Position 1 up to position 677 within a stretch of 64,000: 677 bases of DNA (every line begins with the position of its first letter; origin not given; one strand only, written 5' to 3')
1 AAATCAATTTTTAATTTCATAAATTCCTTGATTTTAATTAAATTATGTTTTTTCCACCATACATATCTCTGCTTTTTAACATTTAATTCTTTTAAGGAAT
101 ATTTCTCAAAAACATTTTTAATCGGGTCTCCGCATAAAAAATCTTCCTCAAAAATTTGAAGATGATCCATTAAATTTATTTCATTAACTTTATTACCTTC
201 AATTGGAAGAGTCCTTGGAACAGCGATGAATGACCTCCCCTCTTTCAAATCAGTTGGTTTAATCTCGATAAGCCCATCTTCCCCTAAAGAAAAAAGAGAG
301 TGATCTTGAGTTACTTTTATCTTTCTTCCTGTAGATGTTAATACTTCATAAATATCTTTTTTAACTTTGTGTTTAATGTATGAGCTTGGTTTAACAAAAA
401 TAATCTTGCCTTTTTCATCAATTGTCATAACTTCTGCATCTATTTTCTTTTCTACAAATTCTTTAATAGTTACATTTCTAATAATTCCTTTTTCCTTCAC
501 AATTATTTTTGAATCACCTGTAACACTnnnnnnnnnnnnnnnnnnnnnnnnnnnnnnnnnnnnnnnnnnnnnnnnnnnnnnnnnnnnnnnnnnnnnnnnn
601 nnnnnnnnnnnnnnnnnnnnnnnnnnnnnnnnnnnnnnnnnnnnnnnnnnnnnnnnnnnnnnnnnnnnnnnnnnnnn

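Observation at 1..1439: Intein inside the pilus/archaellum assembly ATPase, starting within the conserved IED box and apparently with Ser1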

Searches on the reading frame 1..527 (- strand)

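Call 6: search_protein_families(library=pfam, proteins=[window:1-527:-], max_evalue=1)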
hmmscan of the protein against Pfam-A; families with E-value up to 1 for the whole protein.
window:1-527:- (175 aa): 4 families
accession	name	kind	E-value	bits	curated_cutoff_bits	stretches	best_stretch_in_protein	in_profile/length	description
PF14890.11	Intein_splicing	-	3.5e-13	50.1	35.8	1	13-117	6-108/155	Intein splicing domain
PF16736.11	sCache_like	-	0.0023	18.7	27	1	21-74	35-88/117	Single Cache-like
PF01079.26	Hint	-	0.0063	16.6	29.7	1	23-80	29-88/213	Hint module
PF21166.2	LSM12_LSM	-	0.083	13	29.5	1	19-59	10-50/60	LSM12, LSM domain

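Call 7: search_protein_families(library=ncbifam, proteins=[window:1-527:-], max_evalue=1)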
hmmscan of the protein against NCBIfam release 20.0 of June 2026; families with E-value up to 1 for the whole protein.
window:1-527:- (175 aa): 12 families
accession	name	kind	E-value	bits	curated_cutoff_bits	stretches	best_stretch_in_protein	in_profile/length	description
TIGR01445.1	intein_Nterm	domain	6.3e-12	46.3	24.5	1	2-79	2-82/83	intein N-terminal splicing region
NF011302.0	PRK14714.1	equivalog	1.3e-08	32.9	1791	1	25-124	975-1074/1350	DNA-directed DNA polymerase II large subunit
NF011491.0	PRK14898.1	equivalog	8e-08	30.8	783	1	16-125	109-215/860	DNA-directed RNA polymerase subunit A''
NF045703.1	rSAM_Tes_intein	exception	6.9e-07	27.4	1700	1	31-175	204-347/1040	tetraether lipid synthase Tes, intein-containing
NF007079.0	PRK09532.1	equivalog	7.1e-07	27.8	1525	1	3-81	777-851/876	DNA polymerase III subunit alpha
NF005852.0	PRK07773.1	equivalog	3.7e-06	25.5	780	1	2-112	399-501/886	replicative DNA helicase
NF003158.0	PRK04132.1-3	equivalog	6.2e-06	23.6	1750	1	32-148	99-210/1437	replication factor C small subunit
NF003159.0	PRK04132.1-4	equivalog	1.9e-05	22.9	999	1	3-111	62-175/852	replication factor C small subunit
NF038162.1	RtcB_rel_intein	exception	0.0015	16.5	1150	1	4-104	98-191/961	intein-containing RtcB family protein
NF011287.0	PRK14698.1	equivalog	0.0022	16.1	1238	1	38-105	292-362/1017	V-type ATP synthase subunit A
NF011303.0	PRK14715.1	equivalog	0.0023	15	1585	1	24-124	933-1034/1627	DNA-directed DNA polymerase II large subunit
NF040728.1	MerB_rel_SaoL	equivalog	0.071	13.1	140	1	9-55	37-85/159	MerB-like organometallic lyase SaoL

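Call 19: search_solved_structures(query=window:1-527:-, max_evalue=1, show_alignments=3)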
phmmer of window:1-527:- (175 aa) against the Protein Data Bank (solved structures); distinct sequences matched with E-value up to 1: 28.
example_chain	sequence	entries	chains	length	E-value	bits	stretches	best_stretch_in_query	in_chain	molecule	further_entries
2cw7_A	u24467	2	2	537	7.7e-08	35.8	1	46-122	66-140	Endonuclease PI-PkoII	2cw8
5o9i_A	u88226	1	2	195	2e-07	34.5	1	10-125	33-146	Transcription initiation factor IIB,Transcription initiation factor IIB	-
5o9j_A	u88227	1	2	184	1.1e-05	28.8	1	15-114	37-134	Transcription initiation factor IIB,Transcription initiation factor IIB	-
9hth_A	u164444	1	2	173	0.00025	24.4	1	45-97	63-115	DNA-directed DNA polymerase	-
4qfq_A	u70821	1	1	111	0.00082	22.7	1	7-81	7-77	DNA polymerase III, alpha subunit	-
4lx3_A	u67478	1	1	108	0.00086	22.6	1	7-81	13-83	DNA polymerase III, alpha subunit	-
7qst_A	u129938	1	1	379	0.0013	22.1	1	38-104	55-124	V-type ATP synthase subunit A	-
2keq_A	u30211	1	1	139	0.0013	22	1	6-81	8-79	DNA polymerase III alpha subunit, Nucleic acid binding OB-fold tRNA/helicase-type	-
1mi8_A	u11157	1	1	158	0.0014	21.9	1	2-110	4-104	DnaB intein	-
4kl5_A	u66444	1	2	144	0.0015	21.9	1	6-81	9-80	DNA polymerase III, alpha subunit, Nucleic acid binding, OB-fold, tRNA/helicase-type chime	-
4kl6_A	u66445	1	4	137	0.0018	21.6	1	6-82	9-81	DNA-directed DNA polymerase,Nucleic acid binding, OB-fold, tRNA/helicase-type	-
5ol7_A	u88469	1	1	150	0.0018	21.6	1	6-81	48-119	DNA-directed DNA polymerase,DNA-directed DNA polymerase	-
5ol6_A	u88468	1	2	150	0.0018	21.6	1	6-81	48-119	Nucleic acid binding, OB-fold, tRNA/helicase-type,DNA-directed DNA polymerase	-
7qsu_A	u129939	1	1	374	0.0031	20.8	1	38-99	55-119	V-ATPase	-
6frh_A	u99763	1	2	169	0.0038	20.5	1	2-138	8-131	Replicative DNA helicase,Replicative DNA helicase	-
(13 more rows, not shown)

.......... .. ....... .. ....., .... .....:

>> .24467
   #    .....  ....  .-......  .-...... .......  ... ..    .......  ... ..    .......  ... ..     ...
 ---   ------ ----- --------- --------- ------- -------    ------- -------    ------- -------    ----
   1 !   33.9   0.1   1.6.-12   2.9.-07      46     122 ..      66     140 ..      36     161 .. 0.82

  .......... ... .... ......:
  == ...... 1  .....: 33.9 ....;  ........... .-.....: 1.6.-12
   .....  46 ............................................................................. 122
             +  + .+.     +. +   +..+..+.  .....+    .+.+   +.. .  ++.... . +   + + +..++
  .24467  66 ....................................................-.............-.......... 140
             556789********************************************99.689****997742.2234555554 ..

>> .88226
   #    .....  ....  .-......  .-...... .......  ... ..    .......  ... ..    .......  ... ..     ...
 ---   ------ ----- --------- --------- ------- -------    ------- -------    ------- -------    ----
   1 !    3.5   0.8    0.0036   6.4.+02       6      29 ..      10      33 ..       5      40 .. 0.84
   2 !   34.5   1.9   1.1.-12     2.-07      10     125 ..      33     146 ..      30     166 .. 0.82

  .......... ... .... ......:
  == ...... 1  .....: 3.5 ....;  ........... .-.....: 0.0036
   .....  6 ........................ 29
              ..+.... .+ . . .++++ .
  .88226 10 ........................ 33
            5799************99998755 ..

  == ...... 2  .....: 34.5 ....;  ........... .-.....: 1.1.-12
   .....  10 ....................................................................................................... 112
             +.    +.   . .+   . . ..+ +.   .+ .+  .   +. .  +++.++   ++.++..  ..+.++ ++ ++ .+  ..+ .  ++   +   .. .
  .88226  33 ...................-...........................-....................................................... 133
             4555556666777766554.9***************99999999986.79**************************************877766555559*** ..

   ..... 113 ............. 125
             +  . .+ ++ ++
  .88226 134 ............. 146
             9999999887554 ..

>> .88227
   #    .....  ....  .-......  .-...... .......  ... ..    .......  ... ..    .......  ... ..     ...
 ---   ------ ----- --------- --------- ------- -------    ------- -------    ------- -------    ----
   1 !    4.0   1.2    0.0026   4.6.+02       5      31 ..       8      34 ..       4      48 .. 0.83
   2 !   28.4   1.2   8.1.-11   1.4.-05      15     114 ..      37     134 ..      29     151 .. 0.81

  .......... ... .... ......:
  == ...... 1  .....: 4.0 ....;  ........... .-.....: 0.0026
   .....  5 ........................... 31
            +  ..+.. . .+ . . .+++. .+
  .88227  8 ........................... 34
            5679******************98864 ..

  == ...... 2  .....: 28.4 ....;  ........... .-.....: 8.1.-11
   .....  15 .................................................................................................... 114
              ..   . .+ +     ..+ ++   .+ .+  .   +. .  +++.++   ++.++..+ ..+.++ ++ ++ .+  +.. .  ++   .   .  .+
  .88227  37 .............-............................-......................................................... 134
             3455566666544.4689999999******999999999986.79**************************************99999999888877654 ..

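Call 46: find_related_loci(query=window:1-527:-, collection=metagenome_contigs, flank=6000)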
Query window:1-527:- (175 aa) in metagenome_contigs; peptide patterns used: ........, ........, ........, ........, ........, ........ (x = any residue, [..] = any of these).
285 stretches matched a pattern; 26 encode a relative of the query (tblastn E <= 1e-3); 26 distinct loci.
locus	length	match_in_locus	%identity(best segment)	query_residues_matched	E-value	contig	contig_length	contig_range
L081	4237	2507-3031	73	1-175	3e-84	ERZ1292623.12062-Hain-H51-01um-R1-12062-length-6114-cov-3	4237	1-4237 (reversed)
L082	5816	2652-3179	73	1-175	3e-82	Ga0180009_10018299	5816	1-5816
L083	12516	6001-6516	71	1-172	9e-82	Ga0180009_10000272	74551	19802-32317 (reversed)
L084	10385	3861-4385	70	1-175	2e-81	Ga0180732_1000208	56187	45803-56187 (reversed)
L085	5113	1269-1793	70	1-175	2e-79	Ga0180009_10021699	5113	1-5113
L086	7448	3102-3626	74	1-175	3e-79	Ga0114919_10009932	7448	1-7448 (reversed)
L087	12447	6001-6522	71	1-174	3e-78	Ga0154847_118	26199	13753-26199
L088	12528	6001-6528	68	1-175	2e-77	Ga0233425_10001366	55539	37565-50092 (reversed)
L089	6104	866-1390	69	1-174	6e-77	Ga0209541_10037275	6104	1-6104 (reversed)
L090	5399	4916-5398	73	1-161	6e-77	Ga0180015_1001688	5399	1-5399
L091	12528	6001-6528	68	1-175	1e-76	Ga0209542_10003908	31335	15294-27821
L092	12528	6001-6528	72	1-175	2e-76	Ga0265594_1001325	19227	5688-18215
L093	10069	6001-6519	66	1-172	1e-75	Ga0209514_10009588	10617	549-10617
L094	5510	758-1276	66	1-172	1e-75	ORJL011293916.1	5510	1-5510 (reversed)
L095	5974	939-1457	72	1-173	1e-75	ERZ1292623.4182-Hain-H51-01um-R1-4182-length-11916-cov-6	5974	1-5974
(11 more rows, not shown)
